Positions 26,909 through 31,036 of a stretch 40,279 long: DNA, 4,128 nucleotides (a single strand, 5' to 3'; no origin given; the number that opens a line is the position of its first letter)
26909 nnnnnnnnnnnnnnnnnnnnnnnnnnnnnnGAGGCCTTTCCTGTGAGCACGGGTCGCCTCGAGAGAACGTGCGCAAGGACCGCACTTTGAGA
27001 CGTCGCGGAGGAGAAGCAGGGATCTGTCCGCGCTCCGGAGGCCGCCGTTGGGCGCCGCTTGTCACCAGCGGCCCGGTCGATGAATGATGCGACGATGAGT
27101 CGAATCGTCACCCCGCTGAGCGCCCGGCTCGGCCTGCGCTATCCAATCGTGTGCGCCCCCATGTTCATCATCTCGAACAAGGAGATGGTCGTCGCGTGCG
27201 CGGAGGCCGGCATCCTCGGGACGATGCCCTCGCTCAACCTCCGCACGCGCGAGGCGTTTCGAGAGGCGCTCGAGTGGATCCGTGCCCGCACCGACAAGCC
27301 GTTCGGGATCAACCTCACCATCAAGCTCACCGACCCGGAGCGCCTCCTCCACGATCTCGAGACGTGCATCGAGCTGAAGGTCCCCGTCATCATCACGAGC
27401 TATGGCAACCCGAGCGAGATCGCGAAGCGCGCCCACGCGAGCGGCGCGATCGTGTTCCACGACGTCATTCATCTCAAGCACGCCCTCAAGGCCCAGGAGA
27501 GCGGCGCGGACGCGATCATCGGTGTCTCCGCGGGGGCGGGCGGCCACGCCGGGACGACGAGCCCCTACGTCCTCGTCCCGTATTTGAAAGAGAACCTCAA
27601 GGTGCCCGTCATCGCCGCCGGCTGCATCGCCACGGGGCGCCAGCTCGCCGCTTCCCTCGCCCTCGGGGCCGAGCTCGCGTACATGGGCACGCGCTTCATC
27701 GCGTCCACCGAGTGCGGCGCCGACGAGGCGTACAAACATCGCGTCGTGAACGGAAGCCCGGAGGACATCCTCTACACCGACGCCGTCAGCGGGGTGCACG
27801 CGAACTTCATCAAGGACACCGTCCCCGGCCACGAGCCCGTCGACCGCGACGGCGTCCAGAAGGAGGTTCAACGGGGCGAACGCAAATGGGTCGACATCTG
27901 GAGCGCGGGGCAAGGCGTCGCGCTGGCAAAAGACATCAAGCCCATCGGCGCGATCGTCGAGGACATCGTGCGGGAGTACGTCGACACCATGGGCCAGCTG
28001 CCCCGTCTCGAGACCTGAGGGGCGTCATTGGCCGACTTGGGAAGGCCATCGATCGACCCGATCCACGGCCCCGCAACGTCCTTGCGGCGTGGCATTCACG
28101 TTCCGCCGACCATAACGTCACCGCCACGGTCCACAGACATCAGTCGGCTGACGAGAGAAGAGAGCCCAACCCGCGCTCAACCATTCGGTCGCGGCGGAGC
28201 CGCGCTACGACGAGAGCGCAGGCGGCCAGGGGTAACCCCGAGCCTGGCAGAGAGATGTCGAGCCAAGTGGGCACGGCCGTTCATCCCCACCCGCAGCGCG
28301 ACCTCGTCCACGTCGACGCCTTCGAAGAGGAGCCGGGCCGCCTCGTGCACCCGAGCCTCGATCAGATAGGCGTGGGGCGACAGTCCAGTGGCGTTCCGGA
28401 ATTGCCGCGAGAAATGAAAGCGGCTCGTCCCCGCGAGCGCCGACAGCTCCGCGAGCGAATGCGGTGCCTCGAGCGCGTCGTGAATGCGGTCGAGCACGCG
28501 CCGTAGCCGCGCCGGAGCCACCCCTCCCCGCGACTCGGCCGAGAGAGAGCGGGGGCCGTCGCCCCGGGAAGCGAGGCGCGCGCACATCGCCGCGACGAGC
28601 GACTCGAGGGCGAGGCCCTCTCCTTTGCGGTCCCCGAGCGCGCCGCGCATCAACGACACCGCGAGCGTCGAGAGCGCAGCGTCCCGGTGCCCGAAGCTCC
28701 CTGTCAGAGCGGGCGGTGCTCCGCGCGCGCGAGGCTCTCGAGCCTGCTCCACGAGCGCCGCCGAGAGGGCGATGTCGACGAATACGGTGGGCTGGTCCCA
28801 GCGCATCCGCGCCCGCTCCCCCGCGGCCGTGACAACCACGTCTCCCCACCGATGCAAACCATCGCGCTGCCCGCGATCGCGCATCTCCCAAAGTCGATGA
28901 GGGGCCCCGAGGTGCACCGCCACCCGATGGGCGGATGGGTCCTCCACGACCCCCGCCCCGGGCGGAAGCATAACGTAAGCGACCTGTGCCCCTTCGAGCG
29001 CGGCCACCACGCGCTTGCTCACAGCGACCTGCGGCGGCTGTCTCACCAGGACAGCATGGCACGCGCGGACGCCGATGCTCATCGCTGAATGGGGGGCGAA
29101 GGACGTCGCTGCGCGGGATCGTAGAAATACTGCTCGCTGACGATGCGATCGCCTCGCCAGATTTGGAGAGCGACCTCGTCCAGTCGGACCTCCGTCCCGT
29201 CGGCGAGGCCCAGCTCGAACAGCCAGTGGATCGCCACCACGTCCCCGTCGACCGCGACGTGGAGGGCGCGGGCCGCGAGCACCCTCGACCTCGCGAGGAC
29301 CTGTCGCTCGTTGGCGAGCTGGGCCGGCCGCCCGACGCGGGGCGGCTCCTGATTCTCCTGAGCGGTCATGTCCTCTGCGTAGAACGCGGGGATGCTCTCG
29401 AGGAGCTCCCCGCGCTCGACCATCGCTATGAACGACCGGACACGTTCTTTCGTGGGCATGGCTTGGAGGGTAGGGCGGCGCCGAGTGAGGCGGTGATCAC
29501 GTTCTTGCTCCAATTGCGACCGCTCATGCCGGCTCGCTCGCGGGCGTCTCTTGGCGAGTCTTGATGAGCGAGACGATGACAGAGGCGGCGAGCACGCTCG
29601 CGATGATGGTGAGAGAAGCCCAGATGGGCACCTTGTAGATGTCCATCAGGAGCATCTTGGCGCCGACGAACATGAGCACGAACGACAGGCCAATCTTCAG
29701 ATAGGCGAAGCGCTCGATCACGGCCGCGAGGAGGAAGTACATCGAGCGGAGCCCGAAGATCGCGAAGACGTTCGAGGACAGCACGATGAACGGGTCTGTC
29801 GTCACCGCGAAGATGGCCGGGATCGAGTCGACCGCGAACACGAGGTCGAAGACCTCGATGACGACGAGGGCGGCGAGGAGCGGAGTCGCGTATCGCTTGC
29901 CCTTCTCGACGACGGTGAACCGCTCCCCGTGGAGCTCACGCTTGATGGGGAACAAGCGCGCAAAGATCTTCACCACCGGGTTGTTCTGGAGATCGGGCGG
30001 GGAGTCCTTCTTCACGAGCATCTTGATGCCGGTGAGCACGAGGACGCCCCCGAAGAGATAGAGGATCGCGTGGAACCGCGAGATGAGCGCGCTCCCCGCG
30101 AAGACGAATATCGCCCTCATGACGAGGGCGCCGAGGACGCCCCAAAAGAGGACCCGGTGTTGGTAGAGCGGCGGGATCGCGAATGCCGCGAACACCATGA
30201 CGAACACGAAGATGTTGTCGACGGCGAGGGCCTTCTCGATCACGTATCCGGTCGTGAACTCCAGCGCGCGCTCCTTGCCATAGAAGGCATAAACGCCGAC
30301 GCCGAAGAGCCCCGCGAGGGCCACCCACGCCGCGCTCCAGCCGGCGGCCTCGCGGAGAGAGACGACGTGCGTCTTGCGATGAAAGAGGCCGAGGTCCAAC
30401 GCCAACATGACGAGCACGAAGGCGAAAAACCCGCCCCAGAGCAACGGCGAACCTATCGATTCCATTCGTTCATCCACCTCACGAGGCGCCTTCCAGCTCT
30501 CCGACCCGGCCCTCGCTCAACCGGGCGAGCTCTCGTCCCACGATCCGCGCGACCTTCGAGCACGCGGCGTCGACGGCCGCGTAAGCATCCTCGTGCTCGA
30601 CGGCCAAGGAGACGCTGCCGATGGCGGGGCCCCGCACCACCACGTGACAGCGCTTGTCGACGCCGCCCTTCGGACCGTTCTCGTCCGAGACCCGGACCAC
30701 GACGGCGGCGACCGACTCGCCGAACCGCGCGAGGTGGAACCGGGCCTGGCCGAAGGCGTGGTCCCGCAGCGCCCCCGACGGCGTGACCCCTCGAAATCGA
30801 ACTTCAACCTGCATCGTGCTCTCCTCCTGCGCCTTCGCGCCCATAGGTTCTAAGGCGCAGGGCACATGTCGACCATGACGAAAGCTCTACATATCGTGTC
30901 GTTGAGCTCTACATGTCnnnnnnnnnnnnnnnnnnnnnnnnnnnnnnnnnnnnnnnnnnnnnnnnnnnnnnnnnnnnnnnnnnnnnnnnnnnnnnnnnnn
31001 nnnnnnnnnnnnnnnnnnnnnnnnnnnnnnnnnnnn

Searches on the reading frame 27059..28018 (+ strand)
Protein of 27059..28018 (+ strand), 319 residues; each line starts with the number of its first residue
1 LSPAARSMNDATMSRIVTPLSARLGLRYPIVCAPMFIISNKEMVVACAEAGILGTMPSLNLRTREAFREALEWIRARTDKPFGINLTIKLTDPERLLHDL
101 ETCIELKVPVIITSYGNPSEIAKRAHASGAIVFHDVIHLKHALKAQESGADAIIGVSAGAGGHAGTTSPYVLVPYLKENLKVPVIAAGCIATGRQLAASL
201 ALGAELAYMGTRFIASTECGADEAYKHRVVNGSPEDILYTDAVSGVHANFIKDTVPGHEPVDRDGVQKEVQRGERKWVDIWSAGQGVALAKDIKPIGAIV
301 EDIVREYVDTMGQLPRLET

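Call 10: search_protein_families(library=pfam, proteins=[window:27059-28018:+], max_evalue=0.001)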
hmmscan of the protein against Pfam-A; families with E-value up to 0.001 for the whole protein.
window:27059-28018:+ (319 aa): 6 families
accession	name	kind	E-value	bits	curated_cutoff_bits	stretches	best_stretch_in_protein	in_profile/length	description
PF03060.21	NMO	-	9.8e-41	140.7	28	1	20-253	4-270/331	Nitronate monooxygenase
PF00478.31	IMPDH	-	6e-08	32.5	25.6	0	12-57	19-64/345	IMP dehydrogenase / GMP reductase domain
PF01070.24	FMN_dh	-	4.3e-07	29.7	24.9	1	124-223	214-315/350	FMN-dependent dehydrogenase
PF01645.23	Glu_synthase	-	0.00071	19.3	20.4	0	181-220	275-314/369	Conserved region in glutamate synthase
PF04131.20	NanE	-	0.00072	19.2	27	0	119-211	82-174/192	Putative N-acetylmannosamine-6-phosphate epimerase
PF05690.20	ThiG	-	0.00077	19.3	23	0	142-212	137-206/247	Thiazole biosynthesis protein ThiG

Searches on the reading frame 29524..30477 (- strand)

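Call 10: search_protein_families(library=pfam, proteins=[window:29524-30477:-], max_evalue=0.001)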
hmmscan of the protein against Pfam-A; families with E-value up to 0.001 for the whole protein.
window:29524-30477:- (317 aa): 2 families
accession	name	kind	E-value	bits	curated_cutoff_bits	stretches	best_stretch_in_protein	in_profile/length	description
PF03741.22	TerC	-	1.7e-50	171.6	27.8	1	76-277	2-176/178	Integral membrane protein TerC family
PF04332.21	DUF475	-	0.00024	21.5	27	1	201-309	182-292/293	Protein of unknown function (DUF475)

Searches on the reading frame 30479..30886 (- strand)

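Call 10: search_protein_families(library=pfam, proteins=[window:30479-30886:-], max_evalue=0.001)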
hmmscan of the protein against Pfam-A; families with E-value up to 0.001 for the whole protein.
window:30479-30886:- (135 aa): 1 family
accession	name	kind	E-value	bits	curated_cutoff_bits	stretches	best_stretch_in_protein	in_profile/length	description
PF02482.25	Ribosomal_S30AE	-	2.3e-07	31.9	23.7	1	27-122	1-86/88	Sigma 54 modulation protein / S30EA ribosomal protein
